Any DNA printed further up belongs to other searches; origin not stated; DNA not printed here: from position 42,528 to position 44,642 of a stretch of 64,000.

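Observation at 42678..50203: Candidate undescribed sulfur-dependent DNA modification/restriction locus: cysteine desulfurase + giant P-loop ATPase + PAPS-reductase-like PP-loop enzyme + methyltransferase::HNH fusion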

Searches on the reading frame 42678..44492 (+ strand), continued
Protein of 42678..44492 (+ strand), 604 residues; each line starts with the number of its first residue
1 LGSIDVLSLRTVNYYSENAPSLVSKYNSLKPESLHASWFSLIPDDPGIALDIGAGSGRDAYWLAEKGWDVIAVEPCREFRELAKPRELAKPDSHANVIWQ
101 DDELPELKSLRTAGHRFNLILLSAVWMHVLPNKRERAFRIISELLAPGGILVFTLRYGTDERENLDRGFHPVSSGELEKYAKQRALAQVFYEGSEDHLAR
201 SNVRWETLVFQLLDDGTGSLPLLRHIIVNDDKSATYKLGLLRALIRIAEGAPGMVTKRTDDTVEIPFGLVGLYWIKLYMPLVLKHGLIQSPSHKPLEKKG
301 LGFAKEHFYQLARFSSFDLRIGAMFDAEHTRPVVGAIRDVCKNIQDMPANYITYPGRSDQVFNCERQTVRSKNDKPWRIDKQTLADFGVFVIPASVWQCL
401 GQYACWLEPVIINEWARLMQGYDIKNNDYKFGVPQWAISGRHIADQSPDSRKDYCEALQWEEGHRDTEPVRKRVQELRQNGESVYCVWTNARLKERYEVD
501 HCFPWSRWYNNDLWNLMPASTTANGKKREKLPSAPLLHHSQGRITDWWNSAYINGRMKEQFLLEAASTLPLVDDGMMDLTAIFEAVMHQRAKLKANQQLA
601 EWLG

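Call 51: search_protein_families(library=pfam, proteins=[L024:4082-7183:+, L078:6810-10001:+], max_evalue=0.01)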
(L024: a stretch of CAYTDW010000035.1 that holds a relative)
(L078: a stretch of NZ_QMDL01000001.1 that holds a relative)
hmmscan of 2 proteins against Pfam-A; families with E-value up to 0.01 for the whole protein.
L024:4082-7183:+ (1033 aa): 8 families
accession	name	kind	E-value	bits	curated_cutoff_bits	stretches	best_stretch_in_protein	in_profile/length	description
PF04851.21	ResIII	-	6.2e-35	121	22.5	1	311-464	2-164/164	Type III restriction enzyme, res subunit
PF11907.13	DUF3427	-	7.2e-23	81.7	27.7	1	844-1028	89-279/280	Domain of unknown function (DUF3427)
PF00271.37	Helicase_C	-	9.1e-14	52.1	23.5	1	541-644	6-109/110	Helicase conserved C-terminal domain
PF18766.7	SWI2_SNF2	-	5.5e-09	36.4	26.7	1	330-503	16-195/221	SWI2/SNF2 ATPase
PF13091.12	PLDc_2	-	1.4e-07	31.9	27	1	145-277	6-132/132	PLD-like domain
PF00270.35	DEAD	-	2.2e-07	31.2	26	1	316-464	3-162/167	DEAD/DEAH box helicase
PF09565.16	RE_NgoFVII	-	1.4e-05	25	23.8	1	144-255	13-130/162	NgoFVII restriction endonuclease N-terminal PLD domain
PF13307.12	Helicase_C_2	-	0.0035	17.8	25.3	0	550-617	9-81/170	Helicase C-terminal domain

L078:6810-10001:+ (1063 aa): 7 families
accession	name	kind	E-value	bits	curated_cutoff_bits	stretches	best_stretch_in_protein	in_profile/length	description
PF04851.21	ResIII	-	1.8e-40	139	22.5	1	338-493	2-164/164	Type III restriction enzyme, res subunit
PF11907.13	DUF3427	-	1.5e-28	100.3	27.7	1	843-1056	64-278/280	Domain of unknown function (DUF3427)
PF00271.37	Helicase_C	-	6e-13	49.4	23.5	1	568-671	5-109/110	Helicase conserved C-terminal domain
PF00270.35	DEAD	-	8.5e-10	39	26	1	342-492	2-161/167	DEAD/DEAH box helicase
PF13091.12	PLDc_2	-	1e-08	35.5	27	1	166-290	3-126/132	PLD-like domain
PF18766.7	SWI2_SNF2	-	3.8e-07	30.4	26.7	1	358-534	16-197/221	SWI2/SNF2 ATPase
PF09565.16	RE_NgoFVII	-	2.1e-05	24.3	23.8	1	221-273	73-126/162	NgoFVII restriction endonuclease N-terminal PLD domain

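Call 65: search_protein_families(library=padloc, proteins=[L024:4082-7183:+, L078:6810-10001:+], max_evalue=0.001)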
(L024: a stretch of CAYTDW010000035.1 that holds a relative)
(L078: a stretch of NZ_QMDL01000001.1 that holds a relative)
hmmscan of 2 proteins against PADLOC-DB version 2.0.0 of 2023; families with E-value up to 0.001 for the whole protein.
L024:4082-7183:+ (1033 aa): 22 families
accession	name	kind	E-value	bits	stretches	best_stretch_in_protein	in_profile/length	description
PDLC03659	mREase_IV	-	3.2e-252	837.5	1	116-1028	16-939/945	Type IV methyl-directed restriction enzyme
PDLC03658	mREase_IV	-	5e-77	257.5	1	126-666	31-567/953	Type IV methyl-directed restriction enzyme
PDLC02707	PbeA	-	5.7e-35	119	2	192-499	106-453/672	PbeA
PDLC02704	PbeA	-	1.4e-28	97.8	2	568-661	555-648/682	PbeA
PDLC03049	REase_I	-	8.5e-17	58.4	1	323-656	178-538/807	Type I restriction enzyme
PDLC03047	REase_I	-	1.7e-15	53.9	2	319-465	350-494/1107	Type I restriction enzyme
PDLC02705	PbeA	-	8.9e-15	51.9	1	551-658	526-634/691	PbeA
PDLC02706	PbeA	-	1.8e-14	51.3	1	588-657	603-672/722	PbeA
PDLC02703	PbeA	-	4.9e-12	43.2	1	589-660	544-617/626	PbeA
PDLC01439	typeIV_DinG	-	1.4e-08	31.8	0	534-618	391-471/575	CAS-IV-A; associated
PDLC03042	REase_I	-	9e-08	27.9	0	310-385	442-517/1170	Type I restriction enzyme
PDLC03829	ZacB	-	6.4e-07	26.6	1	210-323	288-390/586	-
PDLC03597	REase_MTase_IIG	-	8.9e-07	24.8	1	601-651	552-602/1646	Type IIG restriction enzyme-methyltransferase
PDLC02503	BrxHI|BrxHII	-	6.3e-06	22.8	1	429-654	152-352/698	BrxHI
PDLC02870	DpdF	-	2.8e-05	20.8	1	551-644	227-320/534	DpdF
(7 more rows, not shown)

L078:6810-10001:+ (1063 aa): 20 families
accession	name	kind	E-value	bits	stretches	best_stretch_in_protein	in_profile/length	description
PDLC03659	mREase_IV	-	8.8e-226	750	1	139-1060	15-942/945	Type IV methyl-directed restriction enzyme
PDLC03658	mREase_IV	-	6e-82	273.8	1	165-691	45-565/953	Type IV methyl-directed restriction enzyme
PDLC02707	PbeA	-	1.3e-34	117.8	2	218-528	111-453/672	PbeA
PDLC02704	PbeA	-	1.2e-25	88.2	2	602-696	561-656/682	PbeA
PDLC03049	REase_I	-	7.2e-20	68.6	1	352-684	179-539/807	Type I restriction enzyme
PDLC03047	REase_I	-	7.2e-20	68.4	2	357-527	360-530/1107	Type I restriction enzyme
PDLC02705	PbeA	-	1.2e-16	58.1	2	571-685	519-634/691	PbeA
PDLC02706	PbeA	-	6.9e-16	56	1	612-692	600-678/722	PbeA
PDLC02703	PbeA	-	5e-14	49.8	1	229-532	124-448/626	PbeA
PDLC01439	typeIV_DinG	-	5.1e-07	26.7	0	547-645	376-471/575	CAS-IV-A; associated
PDLC03042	REase_I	-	1e-06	24.4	1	569-673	715-832/1170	Type I restriction enzyme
PDLC03597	REase_MTase_IIG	-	3.3e-06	22.9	1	627-679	551-603/1646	Type IIG restriction enzyme-methyltransferase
PDLC02614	DrmC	-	1.9e-05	22.5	1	168-290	30-145/153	DrmC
PDLC03051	REase_MTase_I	-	6.9e-05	18.1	1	630-680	559-609/1591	Type I restriction enzyme-methyltransferase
PDLC03048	REase_I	-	9.1e-05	18.7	0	365-492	274-409/976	Type I restriction enzyme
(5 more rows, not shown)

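Call 75: search_dna_similar(query=window:42678-44492:+, collection=plasmids, mode=protein, max_evalue=1e-20, max_rows=20)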
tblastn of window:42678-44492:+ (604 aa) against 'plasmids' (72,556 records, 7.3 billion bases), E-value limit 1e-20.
Records with a match: 22; places in all: 22; records where one place covers at least 80% of the query: 9.
Best place of each record, by identity: <60% 22.
By first word of the organism name: Azospirillum 8; Roseomonas 4; Rhizobium 3; Paraburkholderia 2; Pseudoalteromonas 1; Sphingobium 1; Sinorhizobium 1; Streptomyces 1; Embleya 1.
By predicted mobility (MOB-suite, as given by PLSDB): non-mobilizable 17; conjugative 3; mobilizable 2.
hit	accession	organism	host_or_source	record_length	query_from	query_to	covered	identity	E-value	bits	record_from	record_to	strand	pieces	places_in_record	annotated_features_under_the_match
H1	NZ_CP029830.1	Azospirillum ramasamyi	single cell,Cow dung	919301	11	604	98%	41.5%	4e-133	437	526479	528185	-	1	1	class I SAM-dependent methyltransferase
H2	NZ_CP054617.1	Azospirillum oryzae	cell culture,soil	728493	11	604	98%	41.0%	1e-131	432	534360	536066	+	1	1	class I SAM-dependent methyltransferase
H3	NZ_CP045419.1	Pseudoalteromonas sp. THAF3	pure culture,Surface of a polyethylene ...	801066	13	602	98%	40.0%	4e-133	437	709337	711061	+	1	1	methyltransferase domain-containing protein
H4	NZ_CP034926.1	Roseomonas mucosa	Homo sapiens,tissue sample,Clinical, ...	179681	11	604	98%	38.4%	6e-118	393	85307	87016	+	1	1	class I SAM-dependent methyltransferase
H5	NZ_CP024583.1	Roseomonas sp. FDAARGOS_362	Homo sapiens,peripheral Blood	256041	11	604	98%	38.4%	6e-118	393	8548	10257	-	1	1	class I SAM-dependent methyltransferase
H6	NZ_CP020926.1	Sphingobium yanoikuyae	soil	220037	11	604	98%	38.2%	3e-114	382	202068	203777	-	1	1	methyltransferase domain-containing protein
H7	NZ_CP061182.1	Roseomonas haemaphysalidis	tick,pure culture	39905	13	603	98%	36.9%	5e-110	370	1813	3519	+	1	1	class I SAM-dependent methyltransferase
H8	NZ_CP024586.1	Roseomonas sp. FDAARGOS_362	Homo sapiens,peripheral Blood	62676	11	553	90%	39.1%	1e-102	349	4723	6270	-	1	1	class I SAM-dependent methyltransferase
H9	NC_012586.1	Sinorhizobium fredii NGR234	-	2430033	48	553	84%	40.0%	9e-86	344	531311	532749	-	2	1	record has no annotation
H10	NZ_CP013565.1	Rhizobium phaseoli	Phaseolus vulgaris,Whole ...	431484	8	211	34%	38.5%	1e-25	120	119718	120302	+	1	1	class I SAM-dependent methyltransferase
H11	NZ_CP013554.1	Rhizobium phaseoli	Phaseolus vulgaris,Whole ...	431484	8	211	34%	38.5%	1e-25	120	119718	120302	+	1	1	class I SAM-dependent methyltransferase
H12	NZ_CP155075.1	Paraburkholderia sp. PREW-6R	single cell,Phlox subulata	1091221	2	223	37%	35.1%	2e-22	110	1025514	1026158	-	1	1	none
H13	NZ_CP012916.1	Azospirillum brasilense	Digitaria eriantha,microbe,root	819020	13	211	33%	38.2%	1e-25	120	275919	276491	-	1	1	class I SAM-dependent methyltransferase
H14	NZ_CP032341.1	Azospirillum brasilense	soil sample,Agricultural field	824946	13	211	33%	38.2%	1e-25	120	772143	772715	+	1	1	class I SAM-dependent methyltransferase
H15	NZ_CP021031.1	Rhizobium sp. NXC14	Phaseolus vulgaris,cell culture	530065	10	210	33%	37.6%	2e-22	110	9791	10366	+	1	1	methyltransferase domain-containing protein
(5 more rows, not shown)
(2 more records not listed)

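Call 76: get_annotated_region(hit=H7, flank=7000)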
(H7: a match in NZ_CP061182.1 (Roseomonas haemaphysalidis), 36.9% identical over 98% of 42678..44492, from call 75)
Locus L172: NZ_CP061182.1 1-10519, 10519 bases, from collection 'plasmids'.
description: Roseomonas haemaphysalidis strain 546 plasmid p546-5
organism: Roseomonas haemaphysalidis (NCBI taxid 2768162)
taxonomy: Bacteria; Pseudomonadota; Alphaproteobacteria; Rhodospirillales; Acetobacteraceae; Roseomonas; Roseomonas haemaphysalidis
host: -; source: tick,pure culture; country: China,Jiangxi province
typing (MOB-suite, as given by PLSDB): non-mobilizable
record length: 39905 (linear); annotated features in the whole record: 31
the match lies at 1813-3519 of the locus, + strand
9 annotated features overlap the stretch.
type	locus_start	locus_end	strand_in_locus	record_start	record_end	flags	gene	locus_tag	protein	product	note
CDS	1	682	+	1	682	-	istB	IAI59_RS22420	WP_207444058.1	IS21-like element helper ATPase IstB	-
CDS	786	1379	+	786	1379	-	-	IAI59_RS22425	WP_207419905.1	VapE domain-containing protein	-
CDS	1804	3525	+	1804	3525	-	-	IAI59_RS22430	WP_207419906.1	class I SAM-dependent methyltransferase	-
CDS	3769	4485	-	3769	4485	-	-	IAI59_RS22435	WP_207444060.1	hypothetical protein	-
CDS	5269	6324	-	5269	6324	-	mcrC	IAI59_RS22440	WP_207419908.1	5-methylcytosine-specific restriction endonuclease system specificity protein McrC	GO:0009307 - DNA restriction-modification system [Evidence IEA]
CDS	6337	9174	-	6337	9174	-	-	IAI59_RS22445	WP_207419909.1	DUF3578 domain-containing protein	-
CDS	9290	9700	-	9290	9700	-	-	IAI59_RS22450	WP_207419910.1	type II toxin-antitoxin system VapC family toxin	-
CDS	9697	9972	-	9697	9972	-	-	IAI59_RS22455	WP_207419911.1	type II toxin-antitoxin system prevent-host-death family antitoxin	GO:0008219 - cell death [Evidence IEA]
CDS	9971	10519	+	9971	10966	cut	-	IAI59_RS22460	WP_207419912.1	DUF429 domain-containing protein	-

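Call 77: get_annotated_region(hit=H3, flank=7000)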
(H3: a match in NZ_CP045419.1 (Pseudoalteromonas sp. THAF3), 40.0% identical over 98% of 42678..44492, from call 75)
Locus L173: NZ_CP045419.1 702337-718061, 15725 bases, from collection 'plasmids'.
description: Pseudoalteromonas sp. THAF3 plasmid pTHAF3_a, complete sequence
organism: Pseudoalteromonas sp. THAF3 (NCBI taxid 2587843)
taxonomy: Bacteria; Pseudomonadota; Gammaproteobacteria; Alteromonadales; Pseudoalteromonadaceae; Pseudoalteromonas; Pseudoalteromonas sp. THAF3
host: -; source: pure culture,Surface of a polyethylene microplastic particle present in tank 6 of a marine aquarium ...; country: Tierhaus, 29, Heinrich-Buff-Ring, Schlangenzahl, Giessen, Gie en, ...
typing (MOB-suite, as given by PLSDB): non-mobilizable
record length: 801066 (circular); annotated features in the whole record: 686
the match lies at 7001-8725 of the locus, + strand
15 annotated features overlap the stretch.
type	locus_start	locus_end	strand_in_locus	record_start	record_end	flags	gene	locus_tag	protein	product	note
CDS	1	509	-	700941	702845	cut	-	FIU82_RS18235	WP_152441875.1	hypothetical protein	-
CDS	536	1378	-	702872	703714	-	-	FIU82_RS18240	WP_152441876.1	hypothetical protein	-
CDS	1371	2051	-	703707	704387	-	-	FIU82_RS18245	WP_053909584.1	iron-containing redox enzyme family protein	-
CDS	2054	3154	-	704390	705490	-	-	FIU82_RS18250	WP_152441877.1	beta-ketoacyl-ACP synthase III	-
CDS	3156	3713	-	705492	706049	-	-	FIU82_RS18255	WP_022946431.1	hypothetical protein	-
CDS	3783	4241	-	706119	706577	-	nudB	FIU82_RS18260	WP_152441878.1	dihydroneopterin triphosphate diphosphatase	GO:0046656 - folic acid biosynthetic process [Evidence IEA]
CDS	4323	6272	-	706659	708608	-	-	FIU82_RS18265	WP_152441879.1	sensor domain-containing diguanylate cyclase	GO:0009966 - regulation of signal transduction [Evidence IEA]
CDS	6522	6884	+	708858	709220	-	-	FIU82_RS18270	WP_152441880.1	hypothetical protein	-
CDS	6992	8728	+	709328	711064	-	-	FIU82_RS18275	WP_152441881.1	methyltransferase domain-containing protein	-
CDS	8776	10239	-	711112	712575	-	dgt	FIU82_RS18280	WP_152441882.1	dGTPase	GO:0006203 - dGTP catabolic process [Evidence IEA]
CDS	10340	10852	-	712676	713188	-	-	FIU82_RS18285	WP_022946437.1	GAF domain-containing protein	-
CDS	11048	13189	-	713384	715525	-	-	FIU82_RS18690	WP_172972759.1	nuclease-related domain-containing protein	-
CDS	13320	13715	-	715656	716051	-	-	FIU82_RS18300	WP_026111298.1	hypothetical protein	-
CDS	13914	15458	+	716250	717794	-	-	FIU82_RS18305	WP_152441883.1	sensor domain-containing diguanylate cyclase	-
CDS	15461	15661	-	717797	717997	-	-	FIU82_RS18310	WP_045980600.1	hypothetical protein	-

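Call 78: get_annotated_region(hit=H1, flank=7000)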
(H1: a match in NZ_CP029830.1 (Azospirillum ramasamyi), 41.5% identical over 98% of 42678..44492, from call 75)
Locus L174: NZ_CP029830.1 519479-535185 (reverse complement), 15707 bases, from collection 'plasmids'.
description: Azospirillum ramasamyi strain M2T2B2 plasmid unnamed1, complete sequence
organism: Azospirillum ramasamyi (NCBI taxid 682998)
taxonomy: Bacteria; Pseudomonadota; Alphaproteobacteria; Rhodospirillales; Azospirillaceae; Azospirillum; Azospirillum ramasamyi
host: -; source: single cell,Cow dung; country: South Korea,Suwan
typing (MOB-suite, as given by PLSDB): non-mobilizable
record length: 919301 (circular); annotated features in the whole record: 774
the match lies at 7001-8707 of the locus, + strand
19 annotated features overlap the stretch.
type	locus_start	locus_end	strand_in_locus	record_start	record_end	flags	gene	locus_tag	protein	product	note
CDS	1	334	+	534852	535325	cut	-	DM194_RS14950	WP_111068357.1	Lrp/AsnC family transcriptional regulator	-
CDS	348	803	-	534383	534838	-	-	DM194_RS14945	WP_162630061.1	thermonuclease family protein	-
CDS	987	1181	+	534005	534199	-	-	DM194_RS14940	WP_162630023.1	hypothetical protein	-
CDS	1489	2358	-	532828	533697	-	-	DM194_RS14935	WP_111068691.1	alpha/beta hydrolase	-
CDS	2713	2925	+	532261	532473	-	-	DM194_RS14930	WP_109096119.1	DUF4287 domain-containing protein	-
CDS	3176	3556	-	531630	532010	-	-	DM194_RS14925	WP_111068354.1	tautomerase family protein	-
CDS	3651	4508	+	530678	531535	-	-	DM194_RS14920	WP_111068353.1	LysR family transcriptional regulator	GO:0006355 - regulation of DNA-templated transcription [Evidence IEA]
CDS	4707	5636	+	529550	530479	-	-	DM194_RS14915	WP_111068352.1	HNH endonuclease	-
CDS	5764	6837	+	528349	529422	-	-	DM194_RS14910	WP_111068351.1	hypothetical protein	-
CDS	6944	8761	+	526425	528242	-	-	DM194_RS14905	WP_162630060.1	class I SAM-dependent methyltransferase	-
CDS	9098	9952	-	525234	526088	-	-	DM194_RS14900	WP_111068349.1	HNH endonuclease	-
CDS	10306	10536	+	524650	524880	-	-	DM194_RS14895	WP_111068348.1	hypothetical protein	-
CDS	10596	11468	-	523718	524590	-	istB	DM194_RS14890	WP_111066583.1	IS21-like element ISAzs30 family helper ATPase IstB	-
CDS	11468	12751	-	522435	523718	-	istA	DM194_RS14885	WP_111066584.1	IS21-like element ISAzs30 family transposase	GO:0006313 - DNA transposition [Evidence IEA]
CDS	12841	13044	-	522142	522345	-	-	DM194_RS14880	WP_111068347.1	hypothetical protein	-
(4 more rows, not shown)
